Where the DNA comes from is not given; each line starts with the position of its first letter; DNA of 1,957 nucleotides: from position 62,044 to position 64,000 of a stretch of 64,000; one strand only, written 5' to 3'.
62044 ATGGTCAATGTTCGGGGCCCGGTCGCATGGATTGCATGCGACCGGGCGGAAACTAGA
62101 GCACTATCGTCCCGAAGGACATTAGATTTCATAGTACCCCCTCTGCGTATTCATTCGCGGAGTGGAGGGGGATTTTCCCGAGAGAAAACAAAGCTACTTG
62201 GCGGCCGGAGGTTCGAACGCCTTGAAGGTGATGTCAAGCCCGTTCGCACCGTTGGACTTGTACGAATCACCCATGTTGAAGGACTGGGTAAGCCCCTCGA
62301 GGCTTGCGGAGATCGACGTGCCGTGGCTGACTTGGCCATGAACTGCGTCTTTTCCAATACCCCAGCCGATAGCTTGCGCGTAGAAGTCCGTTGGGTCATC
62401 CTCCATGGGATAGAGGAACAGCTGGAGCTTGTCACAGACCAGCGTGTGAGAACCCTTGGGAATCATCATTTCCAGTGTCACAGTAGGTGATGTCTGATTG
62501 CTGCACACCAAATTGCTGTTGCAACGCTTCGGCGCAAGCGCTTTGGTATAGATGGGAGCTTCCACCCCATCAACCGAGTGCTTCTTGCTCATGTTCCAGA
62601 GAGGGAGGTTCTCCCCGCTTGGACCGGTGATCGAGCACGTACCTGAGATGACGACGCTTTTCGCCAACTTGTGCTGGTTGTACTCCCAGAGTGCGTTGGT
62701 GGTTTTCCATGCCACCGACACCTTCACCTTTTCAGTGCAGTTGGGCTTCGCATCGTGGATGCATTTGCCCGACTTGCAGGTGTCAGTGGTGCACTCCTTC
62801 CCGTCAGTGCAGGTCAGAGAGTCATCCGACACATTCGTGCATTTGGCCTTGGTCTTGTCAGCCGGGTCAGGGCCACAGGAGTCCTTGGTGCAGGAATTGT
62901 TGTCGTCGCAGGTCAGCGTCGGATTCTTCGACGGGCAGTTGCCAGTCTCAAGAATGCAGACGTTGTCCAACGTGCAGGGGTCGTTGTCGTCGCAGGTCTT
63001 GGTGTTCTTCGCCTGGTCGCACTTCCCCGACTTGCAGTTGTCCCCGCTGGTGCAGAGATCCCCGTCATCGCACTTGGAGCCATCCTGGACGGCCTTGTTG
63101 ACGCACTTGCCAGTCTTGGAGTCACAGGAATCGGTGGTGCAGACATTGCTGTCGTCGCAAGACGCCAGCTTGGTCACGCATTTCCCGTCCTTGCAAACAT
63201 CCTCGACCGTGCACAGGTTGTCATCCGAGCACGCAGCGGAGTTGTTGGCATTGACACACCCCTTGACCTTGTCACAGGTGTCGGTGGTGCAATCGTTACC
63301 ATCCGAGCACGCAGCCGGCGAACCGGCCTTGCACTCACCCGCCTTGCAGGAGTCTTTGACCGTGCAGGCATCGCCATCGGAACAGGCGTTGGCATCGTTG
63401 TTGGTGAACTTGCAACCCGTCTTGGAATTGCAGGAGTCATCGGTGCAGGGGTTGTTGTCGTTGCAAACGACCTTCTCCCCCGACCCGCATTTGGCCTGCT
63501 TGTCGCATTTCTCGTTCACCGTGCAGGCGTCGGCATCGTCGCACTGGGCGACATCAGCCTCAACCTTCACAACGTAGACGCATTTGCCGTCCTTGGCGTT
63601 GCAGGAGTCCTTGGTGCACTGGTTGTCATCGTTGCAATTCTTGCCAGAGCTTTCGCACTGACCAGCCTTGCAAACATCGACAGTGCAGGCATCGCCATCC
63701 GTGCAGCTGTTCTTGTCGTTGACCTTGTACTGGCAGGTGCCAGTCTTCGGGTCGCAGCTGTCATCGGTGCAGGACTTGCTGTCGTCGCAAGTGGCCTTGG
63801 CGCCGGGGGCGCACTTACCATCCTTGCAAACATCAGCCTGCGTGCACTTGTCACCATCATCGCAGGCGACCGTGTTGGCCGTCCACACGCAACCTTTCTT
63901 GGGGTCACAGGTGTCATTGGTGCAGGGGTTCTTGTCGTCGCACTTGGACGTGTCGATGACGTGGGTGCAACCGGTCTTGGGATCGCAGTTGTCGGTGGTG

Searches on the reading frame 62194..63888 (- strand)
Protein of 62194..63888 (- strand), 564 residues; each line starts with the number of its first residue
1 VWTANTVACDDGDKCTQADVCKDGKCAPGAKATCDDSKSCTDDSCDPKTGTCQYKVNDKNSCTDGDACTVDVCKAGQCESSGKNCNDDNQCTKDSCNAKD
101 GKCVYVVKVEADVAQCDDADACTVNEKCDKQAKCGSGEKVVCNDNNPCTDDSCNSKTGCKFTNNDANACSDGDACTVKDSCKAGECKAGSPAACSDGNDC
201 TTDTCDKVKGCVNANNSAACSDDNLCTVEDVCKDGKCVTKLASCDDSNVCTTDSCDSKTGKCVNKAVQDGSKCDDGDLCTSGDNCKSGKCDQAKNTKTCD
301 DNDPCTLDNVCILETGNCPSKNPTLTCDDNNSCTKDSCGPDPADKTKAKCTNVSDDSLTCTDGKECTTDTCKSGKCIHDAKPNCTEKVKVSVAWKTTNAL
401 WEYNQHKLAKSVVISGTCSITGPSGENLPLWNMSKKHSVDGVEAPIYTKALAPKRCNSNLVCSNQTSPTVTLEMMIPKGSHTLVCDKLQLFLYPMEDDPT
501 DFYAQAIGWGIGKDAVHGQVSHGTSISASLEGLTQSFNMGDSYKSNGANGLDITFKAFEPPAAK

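Call 33: search_protein_families(library=pfam, proteins=[window:62194-63888:-], max_evalue=0.01)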
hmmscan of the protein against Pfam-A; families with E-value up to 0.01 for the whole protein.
window:62194-63888:- (564 aa): 1 family
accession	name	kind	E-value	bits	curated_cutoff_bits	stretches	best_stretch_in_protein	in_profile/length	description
PF00526.23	Dicty_CTDC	-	6e-30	103.1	27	5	243-265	1-22/24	Dictyostelium (slime mold) repeat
